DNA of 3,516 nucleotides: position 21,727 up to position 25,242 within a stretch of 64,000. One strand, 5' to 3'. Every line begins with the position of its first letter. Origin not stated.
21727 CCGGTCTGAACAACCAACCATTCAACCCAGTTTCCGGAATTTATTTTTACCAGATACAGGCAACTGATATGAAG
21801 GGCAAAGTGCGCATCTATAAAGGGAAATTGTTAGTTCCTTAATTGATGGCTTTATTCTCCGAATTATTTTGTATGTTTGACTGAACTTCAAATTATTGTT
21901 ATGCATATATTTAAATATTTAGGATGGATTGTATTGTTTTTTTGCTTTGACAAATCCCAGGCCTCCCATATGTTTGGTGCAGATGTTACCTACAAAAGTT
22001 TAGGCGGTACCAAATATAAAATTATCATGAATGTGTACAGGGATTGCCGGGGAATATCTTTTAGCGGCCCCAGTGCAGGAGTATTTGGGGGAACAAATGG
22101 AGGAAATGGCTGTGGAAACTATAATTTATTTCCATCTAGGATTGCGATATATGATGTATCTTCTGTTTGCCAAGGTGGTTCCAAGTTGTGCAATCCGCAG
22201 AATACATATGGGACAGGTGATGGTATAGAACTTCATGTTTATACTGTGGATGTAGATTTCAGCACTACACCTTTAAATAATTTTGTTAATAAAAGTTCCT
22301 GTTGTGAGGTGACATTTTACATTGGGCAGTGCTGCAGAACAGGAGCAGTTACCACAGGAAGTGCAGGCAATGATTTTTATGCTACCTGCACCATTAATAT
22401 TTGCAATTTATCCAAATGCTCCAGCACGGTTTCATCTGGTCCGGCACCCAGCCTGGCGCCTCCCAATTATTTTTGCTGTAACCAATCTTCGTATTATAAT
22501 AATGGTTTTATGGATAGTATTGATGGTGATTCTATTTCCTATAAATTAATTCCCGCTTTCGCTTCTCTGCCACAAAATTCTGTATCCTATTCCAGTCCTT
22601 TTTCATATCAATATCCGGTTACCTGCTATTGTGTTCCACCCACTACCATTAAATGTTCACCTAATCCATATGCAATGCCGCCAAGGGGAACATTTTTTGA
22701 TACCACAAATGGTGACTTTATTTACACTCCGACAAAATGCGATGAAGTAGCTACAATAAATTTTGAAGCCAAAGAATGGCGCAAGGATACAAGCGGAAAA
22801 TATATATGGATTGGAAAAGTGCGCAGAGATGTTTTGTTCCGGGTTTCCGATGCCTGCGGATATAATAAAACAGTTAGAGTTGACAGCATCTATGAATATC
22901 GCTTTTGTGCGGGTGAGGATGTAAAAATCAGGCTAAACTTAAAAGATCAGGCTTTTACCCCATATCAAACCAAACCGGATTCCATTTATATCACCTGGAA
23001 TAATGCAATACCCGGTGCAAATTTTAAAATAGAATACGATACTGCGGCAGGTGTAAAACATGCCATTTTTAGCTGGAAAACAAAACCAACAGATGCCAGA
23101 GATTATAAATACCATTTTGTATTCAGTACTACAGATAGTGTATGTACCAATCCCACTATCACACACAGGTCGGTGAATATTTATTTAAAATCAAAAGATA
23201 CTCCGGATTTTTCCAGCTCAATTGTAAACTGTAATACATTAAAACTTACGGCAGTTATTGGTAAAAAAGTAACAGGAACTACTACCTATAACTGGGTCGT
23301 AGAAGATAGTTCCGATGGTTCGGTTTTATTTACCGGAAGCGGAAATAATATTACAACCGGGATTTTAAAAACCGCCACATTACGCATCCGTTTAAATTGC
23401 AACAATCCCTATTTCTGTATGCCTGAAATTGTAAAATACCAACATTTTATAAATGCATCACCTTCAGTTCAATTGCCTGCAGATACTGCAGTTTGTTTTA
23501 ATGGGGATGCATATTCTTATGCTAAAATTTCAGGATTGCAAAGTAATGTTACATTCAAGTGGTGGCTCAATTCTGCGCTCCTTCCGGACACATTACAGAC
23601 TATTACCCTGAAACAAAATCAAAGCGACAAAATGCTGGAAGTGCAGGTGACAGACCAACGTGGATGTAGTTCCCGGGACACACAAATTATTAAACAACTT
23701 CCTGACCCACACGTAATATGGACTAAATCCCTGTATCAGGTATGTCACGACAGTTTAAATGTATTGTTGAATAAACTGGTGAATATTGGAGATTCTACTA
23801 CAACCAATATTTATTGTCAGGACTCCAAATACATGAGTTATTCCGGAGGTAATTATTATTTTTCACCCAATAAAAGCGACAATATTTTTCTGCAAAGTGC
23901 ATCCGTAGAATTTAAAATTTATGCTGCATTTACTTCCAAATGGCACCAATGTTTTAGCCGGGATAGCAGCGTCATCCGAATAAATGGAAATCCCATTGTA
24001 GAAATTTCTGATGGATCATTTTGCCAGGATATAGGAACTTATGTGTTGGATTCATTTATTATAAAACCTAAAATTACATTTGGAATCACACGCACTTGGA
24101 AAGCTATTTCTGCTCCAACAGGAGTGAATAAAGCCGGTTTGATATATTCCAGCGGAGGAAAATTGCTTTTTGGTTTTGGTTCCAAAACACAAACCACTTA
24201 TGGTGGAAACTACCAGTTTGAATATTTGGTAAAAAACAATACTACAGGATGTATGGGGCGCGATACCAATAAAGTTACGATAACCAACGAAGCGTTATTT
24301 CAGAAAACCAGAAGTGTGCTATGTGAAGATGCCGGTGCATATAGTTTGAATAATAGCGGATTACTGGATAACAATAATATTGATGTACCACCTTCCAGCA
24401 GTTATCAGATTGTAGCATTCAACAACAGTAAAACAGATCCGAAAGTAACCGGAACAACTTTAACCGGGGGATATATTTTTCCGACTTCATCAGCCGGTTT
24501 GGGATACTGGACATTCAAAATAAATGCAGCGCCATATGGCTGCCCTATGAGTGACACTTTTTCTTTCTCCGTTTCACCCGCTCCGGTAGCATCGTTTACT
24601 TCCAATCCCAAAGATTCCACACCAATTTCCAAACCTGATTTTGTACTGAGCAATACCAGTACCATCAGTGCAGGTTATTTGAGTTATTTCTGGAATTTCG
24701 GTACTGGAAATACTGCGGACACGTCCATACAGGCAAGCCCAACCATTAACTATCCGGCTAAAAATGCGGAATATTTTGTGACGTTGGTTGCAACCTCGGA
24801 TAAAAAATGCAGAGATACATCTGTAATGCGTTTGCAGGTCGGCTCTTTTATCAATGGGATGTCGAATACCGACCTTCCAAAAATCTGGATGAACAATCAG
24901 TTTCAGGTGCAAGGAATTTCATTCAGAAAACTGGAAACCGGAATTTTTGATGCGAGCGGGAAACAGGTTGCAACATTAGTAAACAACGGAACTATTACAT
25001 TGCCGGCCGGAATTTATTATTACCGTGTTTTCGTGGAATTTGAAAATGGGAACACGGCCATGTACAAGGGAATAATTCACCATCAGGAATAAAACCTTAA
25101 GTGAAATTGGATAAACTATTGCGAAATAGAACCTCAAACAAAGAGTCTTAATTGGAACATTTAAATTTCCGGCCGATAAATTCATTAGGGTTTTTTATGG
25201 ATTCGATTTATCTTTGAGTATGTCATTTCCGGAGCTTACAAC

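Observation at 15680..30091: Five tandem, same-strand paralogs of a large cysteine-rich T9SS cargo protein next to gldAFG/sprA, candidate undescribed adhesin system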

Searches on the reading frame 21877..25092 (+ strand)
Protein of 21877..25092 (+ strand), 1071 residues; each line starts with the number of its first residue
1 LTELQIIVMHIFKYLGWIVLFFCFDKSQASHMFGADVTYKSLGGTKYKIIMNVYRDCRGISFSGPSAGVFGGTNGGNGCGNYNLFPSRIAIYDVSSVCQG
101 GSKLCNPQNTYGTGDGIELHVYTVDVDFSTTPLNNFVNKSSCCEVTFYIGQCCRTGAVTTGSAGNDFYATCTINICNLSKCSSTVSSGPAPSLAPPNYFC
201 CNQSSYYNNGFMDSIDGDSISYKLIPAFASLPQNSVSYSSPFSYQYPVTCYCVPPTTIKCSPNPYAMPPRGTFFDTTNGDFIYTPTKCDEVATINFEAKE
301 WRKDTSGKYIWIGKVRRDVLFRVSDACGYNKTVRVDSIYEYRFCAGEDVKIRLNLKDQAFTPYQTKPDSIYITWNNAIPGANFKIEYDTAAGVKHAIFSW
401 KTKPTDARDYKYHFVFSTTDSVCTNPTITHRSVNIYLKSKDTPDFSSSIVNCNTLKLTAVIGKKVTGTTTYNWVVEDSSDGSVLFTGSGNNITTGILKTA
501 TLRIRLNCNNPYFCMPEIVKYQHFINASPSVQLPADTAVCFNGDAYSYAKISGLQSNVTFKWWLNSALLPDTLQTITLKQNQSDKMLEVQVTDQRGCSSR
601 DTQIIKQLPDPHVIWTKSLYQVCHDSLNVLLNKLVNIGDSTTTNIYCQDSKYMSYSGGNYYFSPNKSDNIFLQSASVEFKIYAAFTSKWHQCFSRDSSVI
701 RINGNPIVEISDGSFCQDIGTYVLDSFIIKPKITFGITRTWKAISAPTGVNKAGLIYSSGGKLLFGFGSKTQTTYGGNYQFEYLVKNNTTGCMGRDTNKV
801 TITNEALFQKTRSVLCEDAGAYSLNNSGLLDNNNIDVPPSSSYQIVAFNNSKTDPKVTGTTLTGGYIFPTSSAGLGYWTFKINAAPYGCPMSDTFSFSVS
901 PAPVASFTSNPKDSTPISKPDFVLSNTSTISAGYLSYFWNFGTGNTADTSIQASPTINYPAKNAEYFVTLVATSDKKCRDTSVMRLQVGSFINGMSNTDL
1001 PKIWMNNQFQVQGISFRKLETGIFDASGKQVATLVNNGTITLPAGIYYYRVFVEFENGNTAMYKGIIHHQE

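Call 4: search_protein_families(library=pfam, proteins=[window:21877-25092:+], max_evalue=0.1)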
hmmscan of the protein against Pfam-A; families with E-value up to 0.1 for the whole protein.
window:21877-25092:+ (1071 aa): 2 families
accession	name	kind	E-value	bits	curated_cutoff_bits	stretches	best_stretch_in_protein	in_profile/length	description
PF18911.6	PKD_4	-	6.2e-06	26.6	27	1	902-986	3-83/85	PKD domain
PF13585.12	CHU_C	-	0.089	13.4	27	0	1005-1067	14-84/86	CHU_C Type IX secretion signal domain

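Call 5: search_protein_families(library=ncbifam, proteins=[window:21877-25092:+], max_evalue=0.1)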
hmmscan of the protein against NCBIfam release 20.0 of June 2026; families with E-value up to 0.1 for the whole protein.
window:21877-25092:+ (1071 aa): 1 family
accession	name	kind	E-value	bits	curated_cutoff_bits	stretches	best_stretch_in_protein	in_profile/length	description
TIGR04183.1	Por_Secre_tail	domain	0.007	16.3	23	1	1022-1054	24-61/72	T9SS type A sorting domain-containing protein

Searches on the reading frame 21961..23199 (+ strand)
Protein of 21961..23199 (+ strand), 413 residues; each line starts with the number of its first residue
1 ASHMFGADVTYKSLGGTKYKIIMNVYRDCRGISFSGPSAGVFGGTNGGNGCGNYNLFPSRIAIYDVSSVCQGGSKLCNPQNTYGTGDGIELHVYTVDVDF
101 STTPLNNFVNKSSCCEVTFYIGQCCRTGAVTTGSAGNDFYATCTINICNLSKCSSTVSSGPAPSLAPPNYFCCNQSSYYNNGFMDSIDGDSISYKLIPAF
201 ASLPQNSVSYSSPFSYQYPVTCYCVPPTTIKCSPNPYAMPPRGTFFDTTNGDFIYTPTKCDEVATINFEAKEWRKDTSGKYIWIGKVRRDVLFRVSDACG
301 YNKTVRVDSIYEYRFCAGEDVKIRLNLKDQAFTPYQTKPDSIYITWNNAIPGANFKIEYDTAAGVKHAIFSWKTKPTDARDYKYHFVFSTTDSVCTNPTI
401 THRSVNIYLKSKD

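Call 10: find_homologous_proteins(query=window:21961-23199:+, max_evalue=0.001)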
Query seq(413 aa) (413 aa): 57 proteins with E <= 0.001 among 2233 candidates.
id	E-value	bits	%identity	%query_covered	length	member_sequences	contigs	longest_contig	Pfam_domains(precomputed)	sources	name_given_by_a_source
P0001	1.9e-131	457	52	96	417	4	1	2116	-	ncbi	ncbi:MAG: hypothetical protein ACKO6I_05495, partial [Sphingomonadales bacterium]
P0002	2.0e-131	457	50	100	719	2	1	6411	PF18962.8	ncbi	-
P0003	2.9e-131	456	49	100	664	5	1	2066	-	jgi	-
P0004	6.3e-130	452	50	100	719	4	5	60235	PF18962.8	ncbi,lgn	-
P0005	2.5e-126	440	49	99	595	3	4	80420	PF18962.8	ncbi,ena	-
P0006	2.8e-126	440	49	99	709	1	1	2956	PF18962.8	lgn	-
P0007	8.0e-126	439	48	100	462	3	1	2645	-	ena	-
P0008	3.8e-124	433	48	99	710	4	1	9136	PF18962.8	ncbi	ncbi:MAG: T9SS type A sorting domain-containing protein [Sphingomonadales bacterium]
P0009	5.2e-120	419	46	100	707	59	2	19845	PF18962.8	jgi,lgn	jgi:hypothetical protein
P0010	6.4e-119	416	46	100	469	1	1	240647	-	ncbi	ncbi:MAG: hypothetical protein ACK5FT_06880, partial [Sphingomonadales bacterium]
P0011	3.4e-118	413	47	100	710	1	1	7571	-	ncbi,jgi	jgi:hypothetical protein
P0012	6.8e-118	412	47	100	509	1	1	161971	-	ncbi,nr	ncbi:MAG: hypothetical protein JNL57_05380 [Bacteroidetes bacterium]|nr:hypothetical protein [Bacter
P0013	4.7e-117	410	45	100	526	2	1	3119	PF18962.8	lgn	-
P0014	1.2e-115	405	45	100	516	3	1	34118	PF18962.8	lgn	-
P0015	1.2e-115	405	44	100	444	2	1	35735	-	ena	-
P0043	2.8e-82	295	38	97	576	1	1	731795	-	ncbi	-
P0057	2.8e-7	48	26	90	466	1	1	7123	PF18962.8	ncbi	-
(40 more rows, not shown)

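Call 13: find_encoding_contigs(protein=P0004, flank=10000, max_places=2)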
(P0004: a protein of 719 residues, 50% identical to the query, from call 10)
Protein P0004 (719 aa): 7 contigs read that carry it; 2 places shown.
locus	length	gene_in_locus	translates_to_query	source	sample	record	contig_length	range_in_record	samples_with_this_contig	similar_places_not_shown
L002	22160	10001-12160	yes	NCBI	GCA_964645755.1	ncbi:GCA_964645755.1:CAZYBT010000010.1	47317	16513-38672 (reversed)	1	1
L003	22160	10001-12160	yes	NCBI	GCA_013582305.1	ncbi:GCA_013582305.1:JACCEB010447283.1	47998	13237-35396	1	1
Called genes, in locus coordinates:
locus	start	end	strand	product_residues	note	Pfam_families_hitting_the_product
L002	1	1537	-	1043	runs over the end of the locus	PF14905:OMP_b-brl_3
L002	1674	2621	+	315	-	PF01145:Band_7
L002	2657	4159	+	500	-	PF04244:DPRP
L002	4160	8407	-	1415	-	PF07504:FTP (weak), PF01447:Peptidase_M4, PF02868:Peptidase_M4_C, PF00801:PKD (faint), PF18911:PKD_4 (weak), PF13573:SprB (faint), PF13927:Ig_3 (faint), PF13585:CHU_C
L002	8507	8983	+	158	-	PF01832:Glucosaminidase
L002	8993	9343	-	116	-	-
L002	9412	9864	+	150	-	-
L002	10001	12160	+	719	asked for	PF18962:Por_Secre_tail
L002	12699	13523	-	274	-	PF04383:KilA-N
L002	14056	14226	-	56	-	-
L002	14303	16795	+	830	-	PF17900:Peptidase_M1_N, PF01433:Peptidase_M1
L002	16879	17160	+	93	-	PF18962:Por_Secre_tail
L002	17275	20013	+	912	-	PF12895:ANAPC3 (faint), PF13174:TPR_6 (faint), PF14559:TPR_19 (weak), PF07719:TPR_2 (weak), PF13428:TPR_14 (weak), PF13620:CarboxypepD_reg, PF13715:CarbopepD_reg_2 (weak), PF00691:OmpA, +4 more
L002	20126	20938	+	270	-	PF00793:DAHP_synth_1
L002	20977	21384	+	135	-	-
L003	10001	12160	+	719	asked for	PF18962:Por_Secre_tail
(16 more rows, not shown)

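Call 14: find_encoding_contigs(protein=P0012, flank=10000, max_places=2)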
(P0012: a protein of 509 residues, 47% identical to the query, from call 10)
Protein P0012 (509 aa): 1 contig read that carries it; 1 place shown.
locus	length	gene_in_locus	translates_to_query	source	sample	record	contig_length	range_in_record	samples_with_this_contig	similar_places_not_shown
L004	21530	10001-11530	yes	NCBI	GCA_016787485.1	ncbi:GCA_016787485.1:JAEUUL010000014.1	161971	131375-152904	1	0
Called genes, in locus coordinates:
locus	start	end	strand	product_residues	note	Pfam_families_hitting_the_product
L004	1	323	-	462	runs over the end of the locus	PF13393:tRNA-synt_His, PF03129:HGTP_anticodon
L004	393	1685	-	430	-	-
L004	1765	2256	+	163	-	PF00578:AhpC-TSA, PF08534:Redoxin, PF13098:Thioredoxin_2, PF13905:Thioredoxin_8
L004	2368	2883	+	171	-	PF00210:Ferritin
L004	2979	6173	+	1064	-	-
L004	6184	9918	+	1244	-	PF18911:PKD_4 (faint)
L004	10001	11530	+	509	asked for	-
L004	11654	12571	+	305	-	PF00005:ABC_tran, PF13304:AAA_21 (weak)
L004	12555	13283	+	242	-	PF12679:ABC2_membrane_2, PF12698:ABC2_membrane_3, PF12730:ABC2_membrane_4 (weak), PF13346:ABC2_membrane_5 (weak)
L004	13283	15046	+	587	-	PF23357:DUF7088, PF09822:ABC_transp_aux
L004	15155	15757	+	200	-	PF01330:RuvA_N, PF00633:HHH (faint), PF14520:HHH_5, PF07499:RuvA_C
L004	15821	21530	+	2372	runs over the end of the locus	PF14349:SprA_N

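Call 15: find_encoding_contigs(protein=P0043, flank=10000, max_places=2)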
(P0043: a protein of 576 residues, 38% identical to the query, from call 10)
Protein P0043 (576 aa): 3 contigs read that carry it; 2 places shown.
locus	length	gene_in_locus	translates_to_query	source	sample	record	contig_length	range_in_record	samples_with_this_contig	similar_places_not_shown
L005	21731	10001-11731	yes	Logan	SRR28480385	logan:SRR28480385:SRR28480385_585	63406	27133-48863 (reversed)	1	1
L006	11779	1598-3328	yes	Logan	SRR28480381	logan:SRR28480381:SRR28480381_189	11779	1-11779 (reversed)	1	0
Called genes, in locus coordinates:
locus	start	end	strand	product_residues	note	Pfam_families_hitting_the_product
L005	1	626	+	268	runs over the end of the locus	PF13580:SIS_2 (weak), PF22198:GKRP_SIS_2 (weak), PF22645:GKRP_SIS_N, PF01380:SIS, PF20741:GKRP-like_C (weak)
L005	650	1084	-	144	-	PF01047:MarR (weak), PF12802:MarR_2 (weak), PF13412:HTH_24 (weak)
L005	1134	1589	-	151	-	PF10504:DUF2452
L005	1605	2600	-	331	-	PF01118:Semialdhyde_dh, PF02774:Semialdhyde_dhC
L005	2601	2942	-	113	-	-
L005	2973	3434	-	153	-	-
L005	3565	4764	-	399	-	PF00364:Biotin_lipoyl, PF02817:E3_binding, PF00198:2-oxoacid_dh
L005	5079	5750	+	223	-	-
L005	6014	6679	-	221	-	-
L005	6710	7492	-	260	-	-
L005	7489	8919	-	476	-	-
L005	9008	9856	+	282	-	PF00303:Thymidylat_synt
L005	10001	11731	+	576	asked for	-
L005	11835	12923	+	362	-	PF00491:Arginase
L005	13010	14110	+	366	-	PF00970:FAD_binding_6, PF00175:NAD_binding_1, PF00111:Fer2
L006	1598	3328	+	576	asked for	-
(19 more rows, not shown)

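Call 54: find_homologous_proteins(query=P0057, max_evalue=0.00001)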
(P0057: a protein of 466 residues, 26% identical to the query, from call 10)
Query P0057 (466 aa): 75 proteins with E <= 0.00001 among 8000 candidates.
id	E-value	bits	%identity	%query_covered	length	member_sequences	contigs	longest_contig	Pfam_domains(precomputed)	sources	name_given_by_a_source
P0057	0.0e+0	1076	100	100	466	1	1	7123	PF18962.8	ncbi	-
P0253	1.8e-113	398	41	96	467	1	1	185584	-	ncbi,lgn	-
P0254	5.6e-69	251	39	79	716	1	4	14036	PF18962.8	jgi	jgi:type IX secretion system substrate protein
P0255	9.4e-54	201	37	77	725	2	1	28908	PF18962.8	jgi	-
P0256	2.2e-51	193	35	74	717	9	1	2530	PF18962.8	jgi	jgi:hypothetical protein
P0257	4.9e-43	166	34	79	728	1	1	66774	PF18962.8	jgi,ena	-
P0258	3.6e-39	153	32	87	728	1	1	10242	PF18962.8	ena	-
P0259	1.4e-35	141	29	79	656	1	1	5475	PF00801.27,PF18962.8,PF18911.7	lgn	-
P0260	2.0e-33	134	32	79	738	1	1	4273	PF18962.8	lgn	-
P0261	3.0e-33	134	29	80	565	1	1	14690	PF18962.8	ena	-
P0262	1.3e-29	122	30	80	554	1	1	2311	-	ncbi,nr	ncbi:MAG: hypothetical protein U9R42_10610, partial [Bacteroidota bacterium]|nr:hypothetical protein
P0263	1.3e-29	121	34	54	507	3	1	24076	-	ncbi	-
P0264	3.2e-29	120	33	56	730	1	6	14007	PF18962.8,PF24595.2,PF17210.10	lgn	-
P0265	4.3e-28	117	33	78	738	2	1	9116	PF18962.8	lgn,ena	-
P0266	2.8e-26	111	28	91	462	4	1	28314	-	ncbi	ncbi:MAG: hypothetical protein JXQ87_12740, partial [Bacteroidia bacterium]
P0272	4.2e-22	97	29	83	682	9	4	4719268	PF13585.13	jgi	jgi:gliding motility-associated-like protein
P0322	2.1e-7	48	26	67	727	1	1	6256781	PF13585.13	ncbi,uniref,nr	ncbi:gliding motility-associated C-terminal domain-containing protein [Adhaeribacter pallidiroseus]|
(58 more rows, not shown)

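Call 67: search_protein_families(library=pfam, proteins=[P0322, P0272], max_evalue=1)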
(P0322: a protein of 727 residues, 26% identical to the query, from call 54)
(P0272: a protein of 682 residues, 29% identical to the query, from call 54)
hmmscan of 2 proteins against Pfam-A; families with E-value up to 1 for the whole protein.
P0322 (727 aa): 1 family
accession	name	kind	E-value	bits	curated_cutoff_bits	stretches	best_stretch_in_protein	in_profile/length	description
PF13585.12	CHU_C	-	4.9e-19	68.7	27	1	647-724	4-85/86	CHU_C Type IX secretion signal domain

P0272 (682 aa): 4 families
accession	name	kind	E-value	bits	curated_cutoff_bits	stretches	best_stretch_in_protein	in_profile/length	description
PF13585.12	CHU_C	-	6.8e-22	77.8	27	1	593-667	2-73/86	CHU_C Type IX secretion signal domain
PF18962.6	Por_Secre_tail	-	6.5e-05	23.6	27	1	606-661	7-63/75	Secretion system C-terminal sorting domain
PF07495.19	Y_Y_Y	-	0.0011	19.2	26.6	0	464-502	10-47/65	Y_Y_Y domain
PF00028.23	Cadherin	-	0.037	14.9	28.8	1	342-429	4-92/93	Cadherin domain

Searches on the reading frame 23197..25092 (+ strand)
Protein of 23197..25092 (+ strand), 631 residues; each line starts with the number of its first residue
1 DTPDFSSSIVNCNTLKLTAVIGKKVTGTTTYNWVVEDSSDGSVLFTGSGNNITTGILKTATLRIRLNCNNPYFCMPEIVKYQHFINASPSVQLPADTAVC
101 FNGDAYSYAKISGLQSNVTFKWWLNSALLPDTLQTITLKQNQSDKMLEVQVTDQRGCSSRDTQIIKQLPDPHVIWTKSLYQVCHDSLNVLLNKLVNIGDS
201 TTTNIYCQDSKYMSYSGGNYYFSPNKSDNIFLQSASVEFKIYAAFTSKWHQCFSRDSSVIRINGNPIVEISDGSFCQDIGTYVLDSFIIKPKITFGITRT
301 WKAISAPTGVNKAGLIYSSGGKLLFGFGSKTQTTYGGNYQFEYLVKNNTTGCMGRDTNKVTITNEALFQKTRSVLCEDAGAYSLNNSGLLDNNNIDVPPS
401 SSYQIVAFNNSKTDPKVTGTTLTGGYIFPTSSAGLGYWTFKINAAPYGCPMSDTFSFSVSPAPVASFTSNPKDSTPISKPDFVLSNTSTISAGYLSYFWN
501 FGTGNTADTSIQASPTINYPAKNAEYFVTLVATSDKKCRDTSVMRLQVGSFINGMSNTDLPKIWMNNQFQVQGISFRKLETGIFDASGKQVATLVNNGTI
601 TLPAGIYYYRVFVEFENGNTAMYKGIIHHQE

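Call 67: search_protein_families(library=pfam, proteins=[window:23197-25092:+], max_evalue=1)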
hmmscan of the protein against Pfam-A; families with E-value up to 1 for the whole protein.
window:23197-25092:+ (631 aa): 4 families
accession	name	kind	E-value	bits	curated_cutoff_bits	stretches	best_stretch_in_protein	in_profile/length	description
PF18911.6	PKD_4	-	3e-06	27.6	27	1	462-546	3-83/85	PKD domain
PF19408.5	PKD_6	-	0.0024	18.6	25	0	95-163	10-78/82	PKD-like domain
PF00801.26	PKD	-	0.026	15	23.5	1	493-535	28-68/80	PKD domain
PF13585.12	CHU_C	-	0.04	14.5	27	1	565-627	14-84/86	CHU_C Type IX secretion signal domain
